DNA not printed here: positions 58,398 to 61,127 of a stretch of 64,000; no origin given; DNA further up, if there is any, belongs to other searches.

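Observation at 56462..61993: hcrCAB-like 4-hydroxybenzoyl-CoA reductase divergent from a boxD-like dehydrogenase: a possible reductive-dehydroxylation-to-epoxidase hybrid route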

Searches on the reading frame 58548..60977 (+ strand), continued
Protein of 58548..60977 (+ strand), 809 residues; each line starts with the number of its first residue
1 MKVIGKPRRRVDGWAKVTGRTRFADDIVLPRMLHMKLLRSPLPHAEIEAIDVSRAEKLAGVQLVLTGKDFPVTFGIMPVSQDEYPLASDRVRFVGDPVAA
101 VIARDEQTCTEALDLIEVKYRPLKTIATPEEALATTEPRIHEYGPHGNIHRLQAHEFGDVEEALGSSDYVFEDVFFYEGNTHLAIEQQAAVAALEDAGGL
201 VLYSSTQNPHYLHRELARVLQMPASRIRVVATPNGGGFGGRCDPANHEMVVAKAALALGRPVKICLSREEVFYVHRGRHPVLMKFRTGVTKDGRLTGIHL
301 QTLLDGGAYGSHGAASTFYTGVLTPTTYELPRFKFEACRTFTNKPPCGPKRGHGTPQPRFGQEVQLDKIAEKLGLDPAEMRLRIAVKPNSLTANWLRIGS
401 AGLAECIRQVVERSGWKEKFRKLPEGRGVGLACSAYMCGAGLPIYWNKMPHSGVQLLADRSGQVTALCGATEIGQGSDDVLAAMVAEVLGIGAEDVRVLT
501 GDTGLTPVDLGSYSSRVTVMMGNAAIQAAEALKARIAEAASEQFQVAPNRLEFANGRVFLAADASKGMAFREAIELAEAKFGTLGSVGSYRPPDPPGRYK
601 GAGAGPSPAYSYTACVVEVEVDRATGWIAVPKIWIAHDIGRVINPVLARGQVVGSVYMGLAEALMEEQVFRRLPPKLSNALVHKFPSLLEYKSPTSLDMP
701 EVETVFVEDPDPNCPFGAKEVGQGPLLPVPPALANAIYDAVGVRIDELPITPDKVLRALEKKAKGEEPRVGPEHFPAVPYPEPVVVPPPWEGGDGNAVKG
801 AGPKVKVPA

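Call 11: find_homologous_proteins(query=window:58548-60977:+, max_evalue=1e-50)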
Query window:58548-60977:+ (809 aa): 8000 proteins with E <= 1e-50 among 8000 candidates; the best 120 are listed.
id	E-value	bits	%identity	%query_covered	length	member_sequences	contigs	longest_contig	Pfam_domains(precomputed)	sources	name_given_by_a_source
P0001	0.0e+0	1839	100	100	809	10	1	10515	PF02738.24,PF20256.4,PF01315.28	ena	-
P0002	0.0e+0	1655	90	99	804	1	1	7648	PF02738.24,PF20256.4,PF01315.28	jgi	jgi:4-hydroxybenzoyl-CoA reductase subunit alpha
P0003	0.0e+0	1643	89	99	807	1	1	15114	PF02738.24,PF20256.4,PF01315.28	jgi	jgi:4-hydroxybenzoyl-CoA reductase alpha subunit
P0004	0.0e+0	1575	85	99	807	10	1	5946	PF02738.24,PF20256.4,PF01315.28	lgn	-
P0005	0.0e+0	1556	83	100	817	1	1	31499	PF02738.24,PF20256.4,PF01315.28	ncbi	-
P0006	0.0e+0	1552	83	99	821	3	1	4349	PF02738.24,PF20256.4,PF01315.28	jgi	jgi:4-hydroxybenzoyl-CoA reductase subunit alpha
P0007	0.0e+0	1546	84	99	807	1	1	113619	PF02738.24,PF20256.4,PF01315.28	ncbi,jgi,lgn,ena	-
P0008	0.0e+0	1538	82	100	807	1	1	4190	PF02738.24,PF20256.4,PF01315.28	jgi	jgi:4-hydroxybenzoyl-CoA reductase subunit alpha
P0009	0.0e+0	1503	81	99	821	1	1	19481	PF02738.24,PF20256.4,PF01315.28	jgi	jgi:4-hydroxybenzoyl-CoA reductase alpha subunit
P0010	0.0e+0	1500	80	99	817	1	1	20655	PF02738.24,PF20256.4,PF01315.28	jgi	jgi:4-hydroxybenzoyl-CoA reductase alpha subunit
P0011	0.0e+0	1499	80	99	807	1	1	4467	PF02738.24,PF20256.4,PF01315.28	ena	-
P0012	0.0e+0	1493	80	100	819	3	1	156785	PF02738.24,PF20256.4,PF01315.28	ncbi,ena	-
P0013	0.0e+0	1491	79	99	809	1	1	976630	PF02738.24,PF20256.4,PF01315.28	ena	-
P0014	0.0e+0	1491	81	99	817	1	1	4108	PF02738.24,PF20256.4,PF01315.28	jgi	-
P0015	0.0e+0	1490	79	99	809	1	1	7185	PF02738.24,PF20256.4,PF01315.28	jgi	jgi:4-hydroxybenzoyl-CoA reductase subunit alpha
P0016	0.0e+0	1489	80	98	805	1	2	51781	PF02738.24,PF20256.4,PF01315.28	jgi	jgi:4-hydroxybenzoyl-CoA reductase subunit alpha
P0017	0.0e+0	1489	79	99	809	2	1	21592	PF02738.24,PF20256.4,PF01315.28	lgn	-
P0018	0.0e+0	1486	79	99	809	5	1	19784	PF02738.24,PF20256.4,PF01315.28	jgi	jgi:4-hydroxybenzoyl-CoA reductase alpha subunit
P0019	0.0e+0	1486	79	100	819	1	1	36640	PF02738.24,PF20256.4,PF01315.28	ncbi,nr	ncbi:MAG TPA: molybdopterin cofactor-binding domain-containing protein [Burkholderiales bacterium]|n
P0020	0.0e+0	1485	79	100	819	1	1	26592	PF02738.24,PF20256.4,PF01315.28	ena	-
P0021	0.0e+0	1484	79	100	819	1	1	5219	PF02738.24,PF20256.4,PF01315.28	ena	-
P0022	0.0e+0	1484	80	99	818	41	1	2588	PF02738.24,PF20256.4,PF01315.28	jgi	jgi:4-hydroxybenzoyl-CoA reductase alpha subunit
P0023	0.0e+0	1484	79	100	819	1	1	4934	PF02738.24,PF20256.4,PF01315.28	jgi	-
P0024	0.0e+0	1483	80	99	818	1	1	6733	PF02738.24,PF20256.4,PF01315.28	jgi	jgi:4-hydroxybenzoyl-CoA reductase subunit alpha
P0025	0.0e+0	1482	79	100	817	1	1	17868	PF02738.24,PF20256.4,PF01315.28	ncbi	-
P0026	0.0e+0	1482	79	100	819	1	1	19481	PF02738.24,PF20256.4,PF01315.28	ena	-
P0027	0.0e+0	1482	79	99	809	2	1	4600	PF02738.24,PF20256.4,PF01315.28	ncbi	-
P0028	0.0e+0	1481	80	99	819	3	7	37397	PF02738.24,PF20256.4,PF01315.28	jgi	jgi:4-hydroxybenzoyl-CoA reductase alpha subunit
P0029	0.0e+0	1481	79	99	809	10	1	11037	PF02738.24,PF20256.4,PF01315.28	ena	-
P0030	0.0e+0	1480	79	99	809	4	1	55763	PF02738.24,PF20256.4,PF01315.28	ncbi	-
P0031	0.0e+0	1480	79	100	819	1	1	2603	PF02738.24,PF20256.4,PF01315.28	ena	-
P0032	0.0e+0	1479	79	100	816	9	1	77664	PF02738.24,PF20256.4,PF01315.28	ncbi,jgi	-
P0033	0.0e+0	1479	79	99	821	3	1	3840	PF02738.24,PF20256.4,PF01315.28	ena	-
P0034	0.0e+0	1478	79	99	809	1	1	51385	PF02738.24,PF20256.4,PF01315.28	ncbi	-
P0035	0.0e+0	1477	79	100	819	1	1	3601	PF02738.24,PF20256.4,PF01315.28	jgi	-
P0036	0.0e+0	1477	79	100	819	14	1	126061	PF02738.24,PF20256.4,PF01315.28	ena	-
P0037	0.0e+0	1477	79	99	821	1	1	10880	PF02738.24,PF20256.4,PF01315.28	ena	-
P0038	0.0e+0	1476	80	99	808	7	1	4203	PF02738.24,PF20256.4,PF01315.28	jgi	jgi:4-hydroxybenzoyl-CoA reductase subunit alpha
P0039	0.0e+0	1475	79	100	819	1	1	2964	PF02738.24,PF20256.4,PF01315.28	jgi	jgi:4-hydroxybenzoyl-CoA reductase alpha subunit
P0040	0.0e+0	1475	80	99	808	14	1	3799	PF02738.24,PF20256.4,PF01315.28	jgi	jgi:4-hydroxybenzoyl-CoA reductase alpha subunit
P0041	0.0e+0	1475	79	100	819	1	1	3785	PF02738.24,PF20256.4,PF01315.28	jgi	jgi:4-hydroxybenzoyl-CoA reductase alpha subunit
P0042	0.0e+0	1475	80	99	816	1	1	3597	PF02738.24,PF20256.4,PF01315.28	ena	-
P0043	0.0e+0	1475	79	99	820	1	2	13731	PF02738.24,PF20256.4,PF01315.28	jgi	jgi:4-hydroxybenzoyl-CoA reductase subunit alpha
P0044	0.0e+0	1474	80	99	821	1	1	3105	PF02738.24,PF20256.4,PF01315.28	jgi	jgi:4-hydroxybenzoyl-CoA reductase alpha subunit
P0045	0.0e+0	1474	79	99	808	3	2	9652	PF02738.24,PF20256.4,PF01315.28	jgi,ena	-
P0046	0.0e+0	1474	79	99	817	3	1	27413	PF02738.24,PF20256.4,PF01315.28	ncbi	ncbi:MAG: molybdopterin cofactor-binding domain-containing protein [Burkholderiales bacterium]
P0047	0.0e+0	1473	78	100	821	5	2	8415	PF02738.24,PF20256.4,PF01315.28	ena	-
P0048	0.0e+0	1473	78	100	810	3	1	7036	PF02738.24,PF20256.4,PF01315.28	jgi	jgi:4-hydroxybenzoyl-CoA reductase subunit alpha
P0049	0.0e+0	1473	79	99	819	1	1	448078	PF02738.24,PF20256.4,PF01315.28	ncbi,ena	-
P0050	0.0e+0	1473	79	99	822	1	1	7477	PF02738.24,PF20256.4,PF01315.28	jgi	jgi:4-hydroxybenzoyl-CoA reductase alpha subunit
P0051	0.0e+0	1472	79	99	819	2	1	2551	PF02738.24,PF20256.4,PF01315.28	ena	-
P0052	0.0e+0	1471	79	100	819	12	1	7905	PF02738.24,PF20256.4,PF01315.28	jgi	-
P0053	0.0e+0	1471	79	99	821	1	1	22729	PF02738.24,PF20256.4,PF01315.28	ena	-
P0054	0.0e+0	1471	78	98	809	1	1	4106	PF02738.24,PF20256.4,PF01315.28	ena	-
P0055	0.0e+0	1471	79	99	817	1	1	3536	PF02738.24,PF20256.4,PF01315.28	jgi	jgi:4-hydroxybenzoyl-CoA reductase alpha subunit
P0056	0.0e+0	1470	78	99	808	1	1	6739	PF02738.24,PF20256.4,PF01315.28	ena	-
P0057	0.0e+0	1470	78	99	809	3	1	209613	PF02738.24,PF20256.4,PF01315.28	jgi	jgi:4-hydroxybenzoyl-CoA reductase alpha subunit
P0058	0.0e+0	1470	78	100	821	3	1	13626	PF02738.24,PF20256.4,PF01315.28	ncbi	-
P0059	0.0e+0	1470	79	99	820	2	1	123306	PF02738.24,PF20256.4,PF01315.28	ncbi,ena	-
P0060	0.0e+0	1470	79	99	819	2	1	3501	PF02738.24,PF20256.4,PF01315.28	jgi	jgi:4-hydroxybenzoyl-CoA reductase alpha subunit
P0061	0.0e+0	1469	80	99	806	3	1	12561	PF02738.24,PF20256.4,PF01315.28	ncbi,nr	ncbi:MAG TPA: molybdopterin cofactor-binding domain-containing protein [Burkholderiales bacterium]|n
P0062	0.0e+0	1469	79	99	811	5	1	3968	PF02738.24,PF20256.4,PF01315.28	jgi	jgi:4-hydroxybenzoyl-CoA reductase alpha subunit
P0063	0.0e+0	1469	79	99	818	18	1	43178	PF02738.24,PF20256.4,PF01315.28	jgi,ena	jgi:4-hydroxybenzoyl-CoA reductase alpha subunit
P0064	0.0e+0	1469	79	99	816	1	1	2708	PF02738.24,PF20256.4,PF01315.28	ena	-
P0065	0.0e+0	1468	79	99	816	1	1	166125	PF02738.24,PF20256.4,PF01315.28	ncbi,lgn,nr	ncbi:MAG: molybdopterin-dependent oxidoreductase [Betaproteobacteria bacterium]|nr:molybdopterin-dep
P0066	0.0e+0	1468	78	100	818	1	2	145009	PF02738.24,PF20256.4,PF01315.28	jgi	jgi:4-hydroxybenzoyl-CoA reductase alpha subunit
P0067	0.0e+0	1468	79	99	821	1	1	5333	PF02738.24,PF20256.4,PF01315.28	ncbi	-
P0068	0.0e+0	1467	79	99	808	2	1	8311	PF02738.24,PF20256.4,PF01315.28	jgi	-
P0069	0.0e+0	1467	79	99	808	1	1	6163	PF02738.24,PF20256.4,PF01315.28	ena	-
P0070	0.0e+0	1467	79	99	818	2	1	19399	PF02738.24,PF20256.4,PF01315.28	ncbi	-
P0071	0.0e+0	1467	79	99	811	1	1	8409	PF02738.24,PF20256.4,PF01315.28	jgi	jgi:4-hydroxybenzoyl-CoA reductase alpha subunit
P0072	0.0e+0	1467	78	99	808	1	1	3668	PF02738.24,PF20256.4,PF01315.28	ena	-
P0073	0.0e+0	1467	79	100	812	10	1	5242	PF02738.24,PF20256.4,PF01315.28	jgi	jgi:4-hydroxybenzoyl-CoA reductase subunit alpha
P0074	0.0e+0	1467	79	99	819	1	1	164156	PF02738.24,PF20256.4,PF01315.28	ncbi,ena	-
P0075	0.0e+0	1467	78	99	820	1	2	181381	PF02738.24,PF20256.4,PF01315.28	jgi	jgi:4-hydroxybenzoyl-CoA reductase alpha subunit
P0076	0.0e+0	1466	78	99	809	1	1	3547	PF02738.24,PF20256.4,PF01315.28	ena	-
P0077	0.0e+0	1466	79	99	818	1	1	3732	PF02738.24,PF20256.4,PF01315.28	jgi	jgi:4-hydroxybenzoyl-CoA reductase subunit alpha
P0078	0.0e+0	1466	78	99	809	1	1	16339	PF02738.24,PF20256.4,PF01315.28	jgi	-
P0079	0.0e+0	1466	78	100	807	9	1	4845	PF02738.24,PF20256.4,PF01315.28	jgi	jgi:4-hydroxybenzoyl-CoA reductase subunit alpha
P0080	0.0e+0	1466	80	99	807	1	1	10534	PF02738.24,PF20256.4,PF01315.28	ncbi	-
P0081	0.0e+0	1466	79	99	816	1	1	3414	PF02738.24,PF20256.4,PF01315.28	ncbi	-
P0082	0.0e+0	1465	79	99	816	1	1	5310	PF02738.24,PF20256.4,PF01315.28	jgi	-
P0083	0.0e+0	1465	80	99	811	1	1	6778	PF02738.24,PF20256.4,PF01315.28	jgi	jgi:4-hydroxybenzoyl-CoA reductase subunit alpha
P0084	0.0e+0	1465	79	99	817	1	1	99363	PF02738.24,PF20256.4,PF01315.28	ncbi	-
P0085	0.0e+0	1465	78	99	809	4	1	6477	PF02738.24,PF20256.4,PF01315.28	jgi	-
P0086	0.0e+0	1465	79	99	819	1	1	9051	PF02738.24,PF20256.4,PF01315.28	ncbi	-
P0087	0.0e+0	1465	78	100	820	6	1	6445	PF02738.24,PF20256.4,PF01315.28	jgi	-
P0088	0.0e+0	1464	80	99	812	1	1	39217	PF02738.24,PF20256.4,PF01315.28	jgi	jgi:4-hydroxybenzoyl-CoA reductase alpha subunit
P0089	0.0e+0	1464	79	99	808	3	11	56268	PF02738.24,PF20256.4,PF01315.28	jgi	jgi:4-hydroxybenzoyl-CoA reductase alpha subunit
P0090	0.0e+0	1464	79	99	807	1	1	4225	PF02738.24,PF20256.4,PF01315.28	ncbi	-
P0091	0.0e+0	1464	79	99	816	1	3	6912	PF02738.24,PF20256.4,PF01315.28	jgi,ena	-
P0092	0.0e+0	1464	79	99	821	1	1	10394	PF02738.24,PF20256.4,PF01315.28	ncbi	-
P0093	0.0e+0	1464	79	99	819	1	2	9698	PF02738.24,PF20256.4,PF01315.28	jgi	jgi:4-hydroxybenzoyl-CoA reductase alpha subunit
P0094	0.0e+0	1464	78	99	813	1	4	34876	PF02738.24,PF20256.4,PF01315.28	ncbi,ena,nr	ncbi:MAG: aldehyde oxidase [Betaproteobacteria bacterium]|nr:aldehyde oxidase [Betaproteobacteria ba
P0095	0.0e+0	1463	79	99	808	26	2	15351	PF02738.24,PF20256.4,PF01315.28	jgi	jgi:4-hydroxybenzoyl-CoA reductase subunit alpha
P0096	0.0e+0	1463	79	99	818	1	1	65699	PF02738.24,PF20256.4,PF01315.28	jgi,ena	-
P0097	0.0e+0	1463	78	99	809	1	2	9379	PF02738.24,PF20256.4,PF01315.28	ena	-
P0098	0.0e+0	1463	79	99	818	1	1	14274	PF02738.24,PF20256.4,PF01315.28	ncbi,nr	ncbi:MAG: aldehyde oxidase [Betaproteobacteria bacterium]|nr:MAG: aldehyde oxidase [Betaproteobacter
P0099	0.0e+0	1462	79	99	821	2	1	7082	PF02738.24,PF20256.4,PF01315.28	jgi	-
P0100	0.0e+0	1462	79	99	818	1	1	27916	PF02738.24,PF20256.4,PF01315.28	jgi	jgi:4-hydroxybenzoyl-CoA reductase subunit alpha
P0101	0.0e+0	1462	79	99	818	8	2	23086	PF02738.24,PF20256.4,PF01315.28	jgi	jgi:4-hydroxybenzoyl-CoA reductase alpha subunit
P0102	0.0e+0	1462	79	99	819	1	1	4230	PF02738.24,PF20256.4,PF01315.28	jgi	jgi:4-hydroxybenzoyl-CoA reductase alpha subunit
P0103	0.0e+0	1461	78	99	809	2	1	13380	PF02738.24,PF20256.4,PF01315.28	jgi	-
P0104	0.0e+0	1461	78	100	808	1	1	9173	PF02738.24,PF20256.4,PF01315.28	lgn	-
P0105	0.0e+0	1461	79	99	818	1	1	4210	PF02738.24,PF20256.4,PF01315.28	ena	-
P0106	0.0e+0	1461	78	99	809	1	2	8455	PF02738.24,PF20256.4,PF01315.28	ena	-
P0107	0.0e+0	1461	78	100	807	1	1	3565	PF02738.24,PF20256.4,PF01315.28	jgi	-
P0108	0.0e+0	1461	79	99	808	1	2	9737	PF02738.24,PF20256.4,PF01315.28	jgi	jgi:4-hydroxybenzoyl-CoA reductase subunit alpha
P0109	0.0e+0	1461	79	100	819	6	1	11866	PF02738.24,PF20256.4,PF01315.28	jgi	jgi:4-hydroxybenzoyl-CoA reductase alpha subunit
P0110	0.0e+0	1461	79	99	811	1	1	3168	PF02738.24,PF20256.4,PF01315.28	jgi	-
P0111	0.0e+0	1461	78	99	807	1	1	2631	PF02738.24,PF20256.4,PF01315.28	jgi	-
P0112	0.0e+0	1461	79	99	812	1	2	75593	PF02738.24,PF20256.4,PF01315.28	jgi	-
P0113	0.0e+0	1461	79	99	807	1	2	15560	PF02738.24,PF20256.4,PF01315.28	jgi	-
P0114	0.0e+0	1460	79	99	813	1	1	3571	PF02738.24,PF20256.4,PF01315.28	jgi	jgi:4-hydroxybenzoyl-CoA reductase subunit alpha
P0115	0.0e+0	1460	79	99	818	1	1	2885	PF02738.24,PF20256.4,PF01315.28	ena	-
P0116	0.0e+0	1460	78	99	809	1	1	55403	PF02738.24,PF20256.4,PF01315.28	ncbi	ncbi:MAG: molybdopterin cofactor-binding domain-containing protein [Betaproteobacteria bacterium]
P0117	0.0e+0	1460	78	100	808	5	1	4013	PF02738.24,PF20256.4,PF01315.28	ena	-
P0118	0.0e+0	1460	79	99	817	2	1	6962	PF02738.24,PF20256.4,PF01315.28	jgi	jgi:4-hydroxybenzoyl-CoA reductase subunit alpha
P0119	0.0e+0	1460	79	99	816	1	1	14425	PF02738.24,PF20256.4,PF01315.28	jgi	jgi:4-hydroxybenzoyl-CoA reductase subunit alpha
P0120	0.0e+0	1460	77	99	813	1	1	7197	PF02738.24,PF20256.4,PF01315.28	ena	-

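Call 12: find_related_loci(query=window:58548-60977:+, collection=genome_contigs, flank=10000)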
Query window:58548-60977:+ (809 aa) in genome_contigs; peptide patterns used: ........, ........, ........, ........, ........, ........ (x = any residue, [..] = any of these).
599 stretches matched a pattern (row limit reached: there are more); 502 encode a relative of the query (tblastn E <= 1e-3); the best 80 are kept; 80 distinct loci.
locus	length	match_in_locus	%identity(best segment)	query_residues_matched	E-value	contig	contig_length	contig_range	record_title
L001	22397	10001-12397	87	1-799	0e+0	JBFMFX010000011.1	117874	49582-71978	MAG: Pseudomonadota bacterium isolate MAG282 MAG282_11, whole genome shotgun sequence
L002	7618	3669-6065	85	1-799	0e+0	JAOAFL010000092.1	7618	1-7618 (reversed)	MAG: Burkholderiales bacterium isolate SKW287 k141_824393, whole genome shotgun sequence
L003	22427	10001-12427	83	1-809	0e+0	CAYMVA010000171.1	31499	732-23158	MAG TPA_asm: uncultured Enterobacteriaceae bacterium isolate binchicken_co165_281 genome assembly, contig: k141_1134489,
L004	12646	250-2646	84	4-802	0e+0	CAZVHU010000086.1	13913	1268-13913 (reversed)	MAG TPA_asm: uncultured Enterobacteriaceae bacterium isolate binchicken_co274_117 genome assembly, contig: NODE_11035_le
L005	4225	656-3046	79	1-799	0e+0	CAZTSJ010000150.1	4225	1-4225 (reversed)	MAG TPA_asm: uncultured Bordetella sp. isolate binchicken_co165_140 genome assembly, contig: k141_1468192, whole genome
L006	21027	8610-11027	79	1-806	0e+0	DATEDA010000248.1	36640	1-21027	MAG TPA_asm: Burkholderiales bacterium isolate SMAG_U8286 k141_2880584, whole genome shotgun sequence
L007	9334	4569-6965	78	1-799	0e+0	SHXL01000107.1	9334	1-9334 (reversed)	MAG: Betaproteobacteria bacterium isolate Baikal-deep-G90 BACOMB-40M-C2792, whole genome shotgun sequence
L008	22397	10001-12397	79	1-799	0e+0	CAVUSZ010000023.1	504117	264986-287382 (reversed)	MAG: uncultured beta proteobacterium isolate MFD00962.bin.3.90 genome assembly, contig: contig_20336, whole genome shotg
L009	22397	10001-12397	79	1-799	0e+0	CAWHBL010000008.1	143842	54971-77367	MAG: uncultured beta proteobacterium isolate MFD00962.bin.3.492 genome assembly, contig: contig_13754, whole genome shot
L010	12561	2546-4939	80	1-801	0e+0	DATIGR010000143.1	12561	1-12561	MAG TPA_asm: Burkholderiales bacterium isolate SMAG_U16426 k141_297961, whole genome shotgun sequence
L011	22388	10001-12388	79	1-796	0e+0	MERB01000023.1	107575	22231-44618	MAG: Betaproteobacteria bacterium RIFCSPLOWO2_02_FULL_66_14 rifcsplowo2_02_scaffold_2249, whole genome shotgun sequence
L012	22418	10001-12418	79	1-809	0e+0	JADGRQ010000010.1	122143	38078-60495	MAG: Burkholderiales bacterium isolate Chersky.31_24 contig-100_17, whole genome shotgun sequence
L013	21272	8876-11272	79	1-799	0e+0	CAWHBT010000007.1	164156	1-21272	MAG: uncultured beta proteobacterium isolate MFD00962.bin.2.166 genome assembly, contig: contig_167984, whole genome sho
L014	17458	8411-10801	78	1-800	0e+0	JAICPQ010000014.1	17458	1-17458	MAG: Burkholderiales bacterium isolate TY_FP_2_bin.34 k141_5694542_length_17458_cov_19.6283, whole genome shotgun sequen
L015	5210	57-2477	79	1-807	0e+0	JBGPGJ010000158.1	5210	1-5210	MAG: Sulfurifustaceae bacterium isolate OBJ_0618_7090110_45 k141_4512987_length_5210_cov_14.0000, whole genome shotgun s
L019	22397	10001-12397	78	1-799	0e+0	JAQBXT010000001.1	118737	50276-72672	MAG: Proteobacteria bacterium isolate casp150-mb.292 NODE_289_length_118737_cov_0.186795, whole genome shotgun sequence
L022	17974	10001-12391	77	1-800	0e+0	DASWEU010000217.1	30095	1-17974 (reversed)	MAG TPA_asm: Burkholderiales bacterium isolate SMAG_U2770 k141_531045, whole genome shotgun sequence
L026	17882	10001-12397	77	1-799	0e+0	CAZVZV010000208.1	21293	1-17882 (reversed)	MAG TPA_asm: uncultured Enterobacteriaceae bacterium isolate binchicken_co165_254 genome assembly, contig: k141_245911,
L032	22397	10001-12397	78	1-799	0e+0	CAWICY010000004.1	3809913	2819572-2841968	MAG: uncultured proteobacterium isolate MFD00822.bin.1.211 genome assembly, contig: contig_20852, whole genome shotgun s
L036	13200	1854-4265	76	1-804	0e+0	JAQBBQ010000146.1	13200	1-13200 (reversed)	MAG: Betaproteobacteria bacterium isolate MAG_348_bin-10 348_bin-10_ctg-146, whole genome shotgun sequence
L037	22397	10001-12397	79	1-799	0e+0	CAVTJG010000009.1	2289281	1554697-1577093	MAG: uncultured beta proteobacterium isolate MFD05684.bin.1.75 genome assembly, contig: contig_21198, whole genome shotg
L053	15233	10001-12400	76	1-800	0e+0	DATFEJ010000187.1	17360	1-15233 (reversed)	MAG TPA_asm: Burkholderiales bacterium isolate SMAG_U8604 k141_101005, whole genome shotgun sequence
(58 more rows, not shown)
